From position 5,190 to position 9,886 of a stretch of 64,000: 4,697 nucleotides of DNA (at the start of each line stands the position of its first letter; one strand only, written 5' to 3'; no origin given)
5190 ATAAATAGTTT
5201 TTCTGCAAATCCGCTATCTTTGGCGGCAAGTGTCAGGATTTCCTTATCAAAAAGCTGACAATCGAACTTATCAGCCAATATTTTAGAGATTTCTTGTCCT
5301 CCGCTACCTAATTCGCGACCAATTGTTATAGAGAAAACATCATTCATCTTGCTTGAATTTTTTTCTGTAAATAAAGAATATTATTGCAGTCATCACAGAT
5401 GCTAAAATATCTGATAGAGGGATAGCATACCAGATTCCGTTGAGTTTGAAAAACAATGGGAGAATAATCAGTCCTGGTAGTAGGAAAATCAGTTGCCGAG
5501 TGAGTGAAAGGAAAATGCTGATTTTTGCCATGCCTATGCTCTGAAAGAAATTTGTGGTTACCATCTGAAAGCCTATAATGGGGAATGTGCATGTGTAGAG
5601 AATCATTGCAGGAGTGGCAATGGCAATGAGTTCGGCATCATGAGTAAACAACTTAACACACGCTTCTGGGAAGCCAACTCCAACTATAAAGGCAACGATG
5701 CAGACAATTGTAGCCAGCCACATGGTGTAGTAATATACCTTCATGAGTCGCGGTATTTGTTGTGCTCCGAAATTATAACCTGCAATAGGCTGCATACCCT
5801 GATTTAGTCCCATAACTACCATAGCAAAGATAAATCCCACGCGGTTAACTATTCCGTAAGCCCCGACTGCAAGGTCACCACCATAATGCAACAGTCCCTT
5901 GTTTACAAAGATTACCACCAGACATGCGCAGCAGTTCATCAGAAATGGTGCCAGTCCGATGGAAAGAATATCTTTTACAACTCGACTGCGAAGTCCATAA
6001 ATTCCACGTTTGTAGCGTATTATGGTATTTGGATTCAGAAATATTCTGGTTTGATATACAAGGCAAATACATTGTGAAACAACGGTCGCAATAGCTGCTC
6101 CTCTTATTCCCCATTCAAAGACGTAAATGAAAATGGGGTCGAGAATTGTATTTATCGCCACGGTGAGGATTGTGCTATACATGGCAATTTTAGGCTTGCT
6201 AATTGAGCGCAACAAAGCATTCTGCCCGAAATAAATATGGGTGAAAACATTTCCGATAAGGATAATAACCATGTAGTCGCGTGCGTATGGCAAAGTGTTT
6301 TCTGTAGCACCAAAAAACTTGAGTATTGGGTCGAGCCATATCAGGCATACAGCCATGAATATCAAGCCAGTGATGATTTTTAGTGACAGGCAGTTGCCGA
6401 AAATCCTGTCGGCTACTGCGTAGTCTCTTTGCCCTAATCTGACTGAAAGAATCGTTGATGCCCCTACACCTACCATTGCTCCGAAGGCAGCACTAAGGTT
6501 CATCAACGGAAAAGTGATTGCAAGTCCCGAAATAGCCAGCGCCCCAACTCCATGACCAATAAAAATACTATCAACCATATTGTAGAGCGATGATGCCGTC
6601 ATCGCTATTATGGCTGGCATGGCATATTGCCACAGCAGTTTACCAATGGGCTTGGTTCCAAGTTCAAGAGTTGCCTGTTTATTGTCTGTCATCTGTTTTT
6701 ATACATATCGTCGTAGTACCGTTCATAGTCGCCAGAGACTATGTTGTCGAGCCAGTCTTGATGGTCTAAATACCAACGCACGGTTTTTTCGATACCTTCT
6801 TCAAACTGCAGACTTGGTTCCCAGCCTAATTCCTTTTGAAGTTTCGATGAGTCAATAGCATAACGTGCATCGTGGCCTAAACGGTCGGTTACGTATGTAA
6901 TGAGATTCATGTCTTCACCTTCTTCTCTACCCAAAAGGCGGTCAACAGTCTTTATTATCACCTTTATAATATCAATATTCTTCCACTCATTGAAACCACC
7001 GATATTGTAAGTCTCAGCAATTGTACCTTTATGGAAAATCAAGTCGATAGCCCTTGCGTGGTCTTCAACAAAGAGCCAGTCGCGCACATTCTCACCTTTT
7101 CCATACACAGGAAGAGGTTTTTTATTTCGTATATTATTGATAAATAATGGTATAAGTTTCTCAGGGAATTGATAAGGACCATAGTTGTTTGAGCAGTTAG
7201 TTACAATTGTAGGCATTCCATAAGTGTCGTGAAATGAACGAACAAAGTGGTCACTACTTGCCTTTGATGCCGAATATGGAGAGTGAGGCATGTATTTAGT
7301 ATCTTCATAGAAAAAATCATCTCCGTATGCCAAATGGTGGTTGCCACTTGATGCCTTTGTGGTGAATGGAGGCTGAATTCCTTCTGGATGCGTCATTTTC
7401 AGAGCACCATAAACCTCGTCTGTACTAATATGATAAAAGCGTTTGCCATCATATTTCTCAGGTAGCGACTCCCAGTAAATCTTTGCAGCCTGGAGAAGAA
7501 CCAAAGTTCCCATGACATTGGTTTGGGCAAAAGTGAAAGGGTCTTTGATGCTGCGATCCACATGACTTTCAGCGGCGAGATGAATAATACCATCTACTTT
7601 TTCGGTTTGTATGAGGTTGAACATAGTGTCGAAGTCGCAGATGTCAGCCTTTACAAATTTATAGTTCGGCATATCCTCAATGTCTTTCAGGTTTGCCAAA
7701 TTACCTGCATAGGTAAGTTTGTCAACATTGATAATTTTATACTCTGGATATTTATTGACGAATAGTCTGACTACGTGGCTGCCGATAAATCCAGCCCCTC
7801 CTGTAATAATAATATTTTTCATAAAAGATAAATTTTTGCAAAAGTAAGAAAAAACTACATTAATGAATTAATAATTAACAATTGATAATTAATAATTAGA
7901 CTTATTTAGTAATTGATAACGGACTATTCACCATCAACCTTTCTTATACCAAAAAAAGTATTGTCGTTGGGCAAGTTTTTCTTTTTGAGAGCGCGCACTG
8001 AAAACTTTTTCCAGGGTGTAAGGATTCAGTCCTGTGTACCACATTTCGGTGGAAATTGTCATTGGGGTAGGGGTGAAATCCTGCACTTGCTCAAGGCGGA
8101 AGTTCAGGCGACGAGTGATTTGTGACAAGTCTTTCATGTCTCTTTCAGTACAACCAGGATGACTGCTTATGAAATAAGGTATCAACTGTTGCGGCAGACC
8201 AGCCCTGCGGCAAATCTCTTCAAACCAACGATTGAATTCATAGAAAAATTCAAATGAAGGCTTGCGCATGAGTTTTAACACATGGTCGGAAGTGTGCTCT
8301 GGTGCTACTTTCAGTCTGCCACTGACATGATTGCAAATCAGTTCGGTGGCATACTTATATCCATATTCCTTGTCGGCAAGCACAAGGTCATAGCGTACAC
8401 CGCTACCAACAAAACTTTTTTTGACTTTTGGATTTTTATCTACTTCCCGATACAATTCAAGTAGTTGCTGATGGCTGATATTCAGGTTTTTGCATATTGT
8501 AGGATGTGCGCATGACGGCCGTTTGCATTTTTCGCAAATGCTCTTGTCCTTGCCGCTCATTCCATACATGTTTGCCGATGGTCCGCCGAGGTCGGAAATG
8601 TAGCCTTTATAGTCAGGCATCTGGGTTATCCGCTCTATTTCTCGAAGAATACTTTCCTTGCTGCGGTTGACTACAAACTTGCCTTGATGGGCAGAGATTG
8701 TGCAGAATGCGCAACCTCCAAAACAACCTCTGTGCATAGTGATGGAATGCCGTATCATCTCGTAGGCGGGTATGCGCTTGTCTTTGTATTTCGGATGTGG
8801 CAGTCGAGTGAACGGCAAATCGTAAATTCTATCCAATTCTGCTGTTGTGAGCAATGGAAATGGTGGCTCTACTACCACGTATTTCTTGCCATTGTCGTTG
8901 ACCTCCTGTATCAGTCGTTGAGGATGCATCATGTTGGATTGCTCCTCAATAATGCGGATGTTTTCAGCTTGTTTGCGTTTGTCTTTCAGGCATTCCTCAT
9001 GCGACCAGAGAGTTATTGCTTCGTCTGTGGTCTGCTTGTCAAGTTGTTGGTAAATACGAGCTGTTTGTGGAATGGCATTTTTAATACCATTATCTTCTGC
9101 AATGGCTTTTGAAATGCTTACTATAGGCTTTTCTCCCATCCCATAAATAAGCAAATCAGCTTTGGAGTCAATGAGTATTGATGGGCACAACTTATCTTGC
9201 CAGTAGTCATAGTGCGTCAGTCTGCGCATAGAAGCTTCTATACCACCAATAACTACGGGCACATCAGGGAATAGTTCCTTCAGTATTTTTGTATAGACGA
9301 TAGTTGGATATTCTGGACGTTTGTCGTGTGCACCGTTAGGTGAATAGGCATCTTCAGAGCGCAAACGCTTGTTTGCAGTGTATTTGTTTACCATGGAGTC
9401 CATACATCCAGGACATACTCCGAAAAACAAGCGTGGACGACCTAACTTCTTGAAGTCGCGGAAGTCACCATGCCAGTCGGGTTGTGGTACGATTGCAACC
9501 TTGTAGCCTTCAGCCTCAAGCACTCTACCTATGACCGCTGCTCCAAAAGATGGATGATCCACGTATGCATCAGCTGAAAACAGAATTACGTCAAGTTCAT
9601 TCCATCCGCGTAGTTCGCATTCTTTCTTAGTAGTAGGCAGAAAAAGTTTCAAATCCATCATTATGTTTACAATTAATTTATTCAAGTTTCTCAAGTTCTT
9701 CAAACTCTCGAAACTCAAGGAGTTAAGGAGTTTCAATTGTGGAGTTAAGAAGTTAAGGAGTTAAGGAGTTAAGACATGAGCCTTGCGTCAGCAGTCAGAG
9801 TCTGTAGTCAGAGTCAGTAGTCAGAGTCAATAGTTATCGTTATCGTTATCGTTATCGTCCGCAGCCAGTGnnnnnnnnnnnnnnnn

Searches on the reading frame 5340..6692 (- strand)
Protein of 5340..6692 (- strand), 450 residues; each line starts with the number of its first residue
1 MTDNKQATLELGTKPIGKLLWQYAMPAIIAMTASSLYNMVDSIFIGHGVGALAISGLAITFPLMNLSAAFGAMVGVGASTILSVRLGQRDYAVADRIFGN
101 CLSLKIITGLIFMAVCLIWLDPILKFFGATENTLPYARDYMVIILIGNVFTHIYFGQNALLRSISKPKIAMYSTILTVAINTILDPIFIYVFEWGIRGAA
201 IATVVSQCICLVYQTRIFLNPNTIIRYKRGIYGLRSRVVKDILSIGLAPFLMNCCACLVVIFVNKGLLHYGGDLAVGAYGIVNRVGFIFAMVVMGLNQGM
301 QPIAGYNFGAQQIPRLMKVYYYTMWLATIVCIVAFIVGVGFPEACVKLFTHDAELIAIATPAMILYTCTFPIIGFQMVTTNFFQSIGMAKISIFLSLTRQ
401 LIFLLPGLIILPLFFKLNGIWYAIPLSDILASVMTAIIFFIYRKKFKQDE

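Call 48: search_protein_families(library=pfam, proteins=[window:5340-6692:-], max_evalue=0.001)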
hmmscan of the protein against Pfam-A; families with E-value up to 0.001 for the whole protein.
window:5340-6692:- (450 aa): 1 family
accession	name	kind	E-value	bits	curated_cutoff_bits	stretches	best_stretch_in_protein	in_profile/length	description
PF01554.23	MatE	-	1.1e-47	162.1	24.9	2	26-187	1-161/161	MatE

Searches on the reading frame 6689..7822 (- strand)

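Call 48: search_protein_families(library=pfam, proteins=[window:6689-7822:-], max_evalue=0.001)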
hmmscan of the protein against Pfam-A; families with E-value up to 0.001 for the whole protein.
window:6689-7822:- (377 aa): 7 families
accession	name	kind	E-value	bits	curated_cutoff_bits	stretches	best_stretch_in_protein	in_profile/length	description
PF16363.11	GDP_Man_Dehyd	-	1.9e-91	307.4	27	2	169-347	139-332/332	GDP-mannose 4,6 dehydratase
PF01370.27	Epimerase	-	1.7e-63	214.7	20.9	1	4-275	1-240/240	NAD dependent epimerase/dehydratase family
PF01073.25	3Beta_HSD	-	2.6e-14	53.4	22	1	5-114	1-104/280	3-beta hydroxysteroid dehydrogenase/isomerase family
PF02719.21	Polysacc_synt_2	-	1.6e-13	50.9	20.2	1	4-114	1-116/293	Polysaccharide biosynthesis protein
PF07993.18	NAD_binding_4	-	3.3e-12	46.5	20.1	1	73-212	86-206/258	Male sterility protein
PF04321.23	RmlD_sub_bind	-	7.4e-07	29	27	1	3-195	2-137/287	RmlD substrate binding domain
PF00106.31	adh_short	-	0.00019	21.4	26.6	0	2-85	1-87/195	short chain dehydrogenase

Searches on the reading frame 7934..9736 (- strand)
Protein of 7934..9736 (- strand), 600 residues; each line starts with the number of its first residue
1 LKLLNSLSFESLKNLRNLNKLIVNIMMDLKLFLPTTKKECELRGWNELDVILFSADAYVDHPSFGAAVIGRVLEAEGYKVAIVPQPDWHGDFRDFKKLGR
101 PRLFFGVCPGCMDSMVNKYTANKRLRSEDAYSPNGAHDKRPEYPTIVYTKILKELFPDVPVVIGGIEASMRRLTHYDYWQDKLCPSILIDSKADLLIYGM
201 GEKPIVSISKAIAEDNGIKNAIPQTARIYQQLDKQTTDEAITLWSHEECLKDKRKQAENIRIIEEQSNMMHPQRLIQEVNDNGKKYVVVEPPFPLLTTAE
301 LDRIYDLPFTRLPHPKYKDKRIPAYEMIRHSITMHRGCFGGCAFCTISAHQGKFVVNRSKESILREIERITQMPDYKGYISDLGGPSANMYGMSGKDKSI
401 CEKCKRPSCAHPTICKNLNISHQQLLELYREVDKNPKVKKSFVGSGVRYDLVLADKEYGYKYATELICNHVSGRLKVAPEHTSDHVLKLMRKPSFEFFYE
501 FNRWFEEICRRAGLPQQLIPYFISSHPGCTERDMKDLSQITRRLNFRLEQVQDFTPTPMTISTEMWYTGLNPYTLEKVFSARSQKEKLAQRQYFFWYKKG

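Call 48: search_protein_families(library=pfam, proteins=[window:7934-9736:-], max_evalue=0.001)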
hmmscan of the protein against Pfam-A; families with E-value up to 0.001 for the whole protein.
window:7934-9736:- (600 aa): 3 families
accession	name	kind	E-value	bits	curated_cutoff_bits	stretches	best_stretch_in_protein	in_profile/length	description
PF08497.15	Radical_SAM_N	-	1.4e-128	428.9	25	1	32-331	1-301/301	Radical SAM N-terminal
PF11842.13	DUF3362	-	7.3e-08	33.2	27.6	1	549-593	1-50/151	Domain of unknown function (DUF3362)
PF04055.27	Radical_SAM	-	3e-07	31.2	29.5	1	333-536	2-161/166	Radical SAM superfamily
